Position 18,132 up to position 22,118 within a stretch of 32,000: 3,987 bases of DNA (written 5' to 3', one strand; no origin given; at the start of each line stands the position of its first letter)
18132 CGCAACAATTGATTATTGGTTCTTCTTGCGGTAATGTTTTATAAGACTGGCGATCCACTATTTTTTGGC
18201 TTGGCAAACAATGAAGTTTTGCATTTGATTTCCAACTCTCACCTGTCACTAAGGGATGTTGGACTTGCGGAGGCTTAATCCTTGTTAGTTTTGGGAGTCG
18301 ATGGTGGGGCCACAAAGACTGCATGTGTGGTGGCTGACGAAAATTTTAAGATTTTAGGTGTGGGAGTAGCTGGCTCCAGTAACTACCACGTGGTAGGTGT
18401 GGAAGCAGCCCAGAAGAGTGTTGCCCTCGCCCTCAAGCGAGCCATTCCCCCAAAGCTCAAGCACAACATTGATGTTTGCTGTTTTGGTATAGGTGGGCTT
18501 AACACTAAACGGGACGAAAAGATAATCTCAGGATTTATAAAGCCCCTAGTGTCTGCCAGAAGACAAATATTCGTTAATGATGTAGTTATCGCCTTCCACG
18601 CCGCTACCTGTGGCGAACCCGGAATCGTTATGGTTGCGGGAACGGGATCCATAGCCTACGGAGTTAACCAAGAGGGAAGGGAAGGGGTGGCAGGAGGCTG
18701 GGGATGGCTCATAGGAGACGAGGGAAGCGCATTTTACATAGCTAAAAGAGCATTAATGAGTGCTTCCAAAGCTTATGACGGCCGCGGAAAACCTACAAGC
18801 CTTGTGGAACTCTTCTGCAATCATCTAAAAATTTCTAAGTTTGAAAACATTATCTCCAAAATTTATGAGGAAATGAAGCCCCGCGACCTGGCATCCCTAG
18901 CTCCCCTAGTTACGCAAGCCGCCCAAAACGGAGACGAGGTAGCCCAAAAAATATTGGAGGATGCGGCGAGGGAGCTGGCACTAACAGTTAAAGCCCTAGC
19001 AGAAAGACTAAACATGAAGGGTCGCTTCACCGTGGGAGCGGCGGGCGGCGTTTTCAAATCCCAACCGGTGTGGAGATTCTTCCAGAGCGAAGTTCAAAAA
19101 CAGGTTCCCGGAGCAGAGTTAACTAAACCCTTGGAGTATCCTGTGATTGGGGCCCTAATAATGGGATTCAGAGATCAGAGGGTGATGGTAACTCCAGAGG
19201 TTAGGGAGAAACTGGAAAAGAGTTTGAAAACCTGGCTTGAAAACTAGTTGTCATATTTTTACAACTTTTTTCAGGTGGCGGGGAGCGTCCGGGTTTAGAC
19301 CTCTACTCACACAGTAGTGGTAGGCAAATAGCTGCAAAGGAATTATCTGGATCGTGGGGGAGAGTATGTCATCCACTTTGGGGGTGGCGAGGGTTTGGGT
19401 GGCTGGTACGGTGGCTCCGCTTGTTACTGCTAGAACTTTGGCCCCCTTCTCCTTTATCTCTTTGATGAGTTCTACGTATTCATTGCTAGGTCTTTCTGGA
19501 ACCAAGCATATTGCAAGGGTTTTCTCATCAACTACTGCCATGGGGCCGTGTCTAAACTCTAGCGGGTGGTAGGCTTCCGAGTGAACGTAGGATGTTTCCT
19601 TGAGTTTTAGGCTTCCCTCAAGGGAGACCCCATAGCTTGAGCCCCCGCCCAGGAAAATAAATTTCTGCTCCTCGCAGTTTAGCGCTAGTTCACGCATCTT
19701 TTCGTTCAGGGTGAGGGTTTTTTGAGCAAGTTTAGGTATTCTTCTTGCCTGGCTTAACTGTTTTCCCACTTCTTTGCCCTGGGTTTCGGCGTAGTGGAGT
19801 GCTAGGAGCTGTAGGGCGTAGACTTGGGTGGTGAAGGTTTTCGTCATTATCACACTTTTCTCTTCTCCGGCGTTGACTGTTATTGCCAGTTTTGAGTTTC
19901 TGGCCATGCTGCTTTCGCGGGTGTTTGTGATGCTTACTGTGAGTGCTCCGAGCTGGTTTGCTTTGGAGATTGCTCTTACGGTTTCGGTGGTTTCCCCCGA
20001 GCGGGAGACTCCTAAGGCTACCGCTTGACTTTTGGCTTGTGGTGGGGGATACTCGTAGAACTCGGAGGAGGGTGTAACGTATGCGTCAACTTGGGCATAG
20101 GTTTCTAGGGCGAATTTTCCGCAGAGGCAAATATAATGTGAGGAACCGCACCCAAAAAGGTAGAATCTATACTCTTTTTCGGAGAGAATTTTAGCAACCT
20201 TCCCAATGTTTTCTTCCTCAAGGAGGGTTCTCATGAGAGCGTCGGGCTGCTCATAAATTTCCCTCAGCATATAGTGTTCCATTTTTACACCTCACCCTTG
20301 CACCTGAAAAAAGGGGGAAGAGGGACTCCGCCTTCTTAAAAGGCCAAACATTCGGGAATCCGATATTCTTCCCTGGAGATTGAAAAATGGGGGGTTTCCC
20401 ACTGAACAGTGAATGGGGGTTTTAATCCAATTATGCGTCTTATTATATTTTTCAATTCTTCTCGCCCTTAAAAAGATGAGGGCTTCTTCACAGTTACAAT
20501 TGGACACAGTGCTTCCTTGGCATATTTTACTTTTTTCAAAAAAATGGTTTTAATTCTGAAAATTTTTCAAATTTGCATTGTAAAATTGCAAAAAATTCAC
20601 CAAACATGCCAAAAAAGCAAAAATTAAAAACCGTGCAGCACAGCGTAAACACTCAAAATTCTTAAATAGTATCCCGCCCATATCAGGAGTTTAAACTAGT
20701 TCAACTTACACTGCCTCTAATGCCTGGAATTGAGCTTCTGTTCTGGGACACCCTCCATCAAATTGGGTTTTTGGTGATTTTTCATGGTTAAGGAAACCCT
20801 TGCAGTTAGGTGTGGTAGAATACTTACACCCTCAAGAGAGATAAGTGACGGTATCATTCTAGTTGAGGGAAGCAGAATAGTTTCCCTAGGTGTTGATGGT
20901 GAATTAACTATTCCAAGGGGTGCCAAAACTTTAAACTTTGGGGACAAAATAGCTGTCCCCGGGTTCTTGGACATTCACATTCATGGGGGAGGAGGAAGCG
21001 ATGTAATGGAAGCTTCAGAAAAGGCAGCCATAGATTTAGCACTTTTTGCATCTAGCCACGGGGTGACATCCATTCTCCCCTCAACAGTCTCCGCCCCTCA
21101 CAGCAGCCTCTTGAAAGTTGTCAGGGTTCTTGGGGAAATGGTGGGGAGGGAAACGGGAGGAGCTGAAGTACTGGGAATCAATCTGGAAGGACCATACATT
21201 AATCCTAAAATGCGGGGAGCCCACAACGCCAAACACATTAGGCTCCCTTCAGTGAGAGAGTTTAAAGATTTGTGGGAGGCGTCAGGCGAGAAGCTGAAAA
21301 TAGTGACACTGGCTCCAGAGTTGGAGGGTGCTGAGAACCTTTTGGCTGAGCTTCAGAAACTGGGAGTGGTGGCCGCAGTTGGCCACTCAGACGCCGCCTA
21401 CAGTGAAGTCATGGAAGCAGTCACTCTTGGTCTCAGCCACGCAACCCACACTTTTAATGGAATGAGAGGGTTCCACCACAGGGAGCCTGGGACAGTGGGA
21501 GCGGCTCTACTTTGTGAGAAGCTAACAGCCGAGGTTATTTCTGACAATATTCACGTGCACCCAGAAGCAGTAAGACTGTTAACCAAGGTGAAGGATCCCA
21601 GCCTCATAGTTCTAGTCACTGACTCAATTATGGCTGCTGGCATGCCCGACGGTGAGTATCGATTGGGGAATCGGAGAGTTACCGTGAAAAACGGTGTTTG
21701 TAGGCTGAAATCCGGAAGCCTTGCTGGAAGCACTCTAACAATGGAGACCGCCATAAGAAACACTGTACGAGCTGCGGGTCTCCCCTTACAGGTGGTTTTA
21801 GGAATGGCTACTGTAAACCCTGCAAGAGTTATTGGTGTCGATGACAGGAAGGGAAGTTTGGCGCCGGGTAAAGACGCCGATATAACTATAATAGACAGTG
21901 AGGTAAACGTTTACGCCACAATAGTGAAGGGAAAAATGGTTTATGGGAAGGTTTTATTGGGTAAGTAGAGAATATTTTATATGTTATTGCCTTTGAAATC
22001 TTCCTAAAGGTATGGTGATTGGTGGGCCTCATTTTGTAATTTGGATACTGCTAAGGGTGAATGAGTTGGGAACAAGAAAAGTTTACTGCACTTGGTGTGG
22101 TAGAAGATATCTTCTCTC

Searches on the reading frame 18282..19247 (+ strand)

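Call 6: search_protein_families(library=pfam, proteins=[window:18282-19247:+], max_evalue=0.001)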
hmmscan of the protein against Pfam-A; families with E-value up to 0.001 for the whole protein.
window:18282-19247:+ (321 aa): 1 family
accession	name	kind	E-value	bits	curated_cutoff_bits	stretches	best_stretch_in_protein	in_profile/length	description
PF01869.26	BcrAD_BadFG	-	1.2e-49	169.7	31.5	1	4-294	1-270/271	BadF/BadG/BcrA/BcrD ATPase family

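Call 9: search_protein_families(library=ncbifam, proteins=[window:18282-19247:+], max_evalue=0.01)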
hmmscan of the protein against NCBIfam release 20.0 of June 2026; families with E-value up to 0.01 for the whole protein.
window:18282-19247:+ (321 aa): 1 family
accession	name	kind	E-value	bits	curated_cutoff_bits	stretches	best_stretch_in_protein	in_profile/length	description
NF046058.1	NagK_SO3507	equivalog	2.9e-37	128.7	370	1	2-293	10-288/295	N-acetylglucosamine kinase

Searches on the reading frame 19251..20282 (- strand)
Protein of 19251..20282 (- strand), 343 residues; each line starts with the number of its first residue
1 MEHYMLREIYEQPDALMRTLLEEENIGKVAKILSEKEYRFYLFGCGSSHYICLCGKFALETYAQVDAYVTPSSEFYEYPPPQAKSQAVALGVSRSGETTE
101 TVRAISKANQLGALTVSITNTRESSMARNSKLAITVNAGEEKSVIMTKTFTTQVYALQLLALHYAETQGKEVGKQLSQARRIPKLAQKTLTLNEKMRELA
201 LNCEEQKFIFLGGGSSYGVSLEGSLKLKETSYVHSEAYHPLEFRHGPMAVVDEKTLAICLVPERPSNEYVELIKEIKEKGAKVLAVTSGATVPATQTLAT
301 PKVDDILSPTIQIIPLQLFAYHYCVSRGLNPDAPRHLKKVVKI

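Call 6: search_protein_families(library=pfam, proteins=[window:19251-20282:-], max_evalue=0.001)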
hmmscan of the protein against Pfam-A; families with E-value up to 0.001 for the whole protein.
window:19251-20282:- (343 aa): 2 families
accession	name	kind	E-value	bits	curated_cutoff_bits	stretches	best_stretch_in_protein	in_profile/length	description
PF01380.27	SIS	-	3.1e-44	150.4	25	2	33-162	2-130/131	SIS domain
PF13580.11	SIS_2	-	1.1e-06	29.1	27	0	83-119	101-137/138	SIS domain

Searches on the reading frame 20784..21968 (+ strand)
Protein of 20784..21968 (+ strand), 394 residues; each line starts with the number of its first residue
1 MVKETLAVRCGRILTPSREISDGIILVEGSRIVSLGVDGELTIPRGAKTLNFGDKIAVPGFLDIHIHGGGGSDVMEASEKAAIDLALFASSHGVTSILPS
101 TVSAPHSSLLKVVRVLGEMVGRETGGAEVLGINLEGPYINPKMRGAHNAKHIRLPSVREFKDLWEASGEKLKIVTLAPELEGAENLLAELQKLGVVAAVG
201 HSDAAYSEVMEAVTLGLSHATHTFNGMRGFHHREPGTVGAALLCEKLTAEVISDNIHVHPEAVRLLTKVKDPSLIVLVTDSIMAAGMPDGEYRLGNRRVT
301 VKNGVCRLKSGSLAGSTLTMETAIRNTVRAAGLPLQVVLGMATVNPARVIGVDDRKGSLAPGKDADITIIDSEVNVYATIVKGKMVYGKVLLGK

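Call 6: search_protein_families(library=pfam, proteins=[window:20784-21968:+], max_evalue=0.001)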
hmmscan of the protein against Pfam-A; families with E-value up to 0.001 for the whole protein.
window:20784-21968:+ (394 aa): 2 families
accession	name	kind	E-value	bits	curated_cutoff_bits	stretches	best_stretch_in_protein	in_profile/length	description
PF01979.26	Amidohydro_1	-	1.8e-25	90.4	25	1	56-386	1-345/345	Amidohydrolase family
PF07969.17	Amidohydro_3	-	4.3e-12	46.7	29.7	1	332-387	406-472/472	Amidohydrolase family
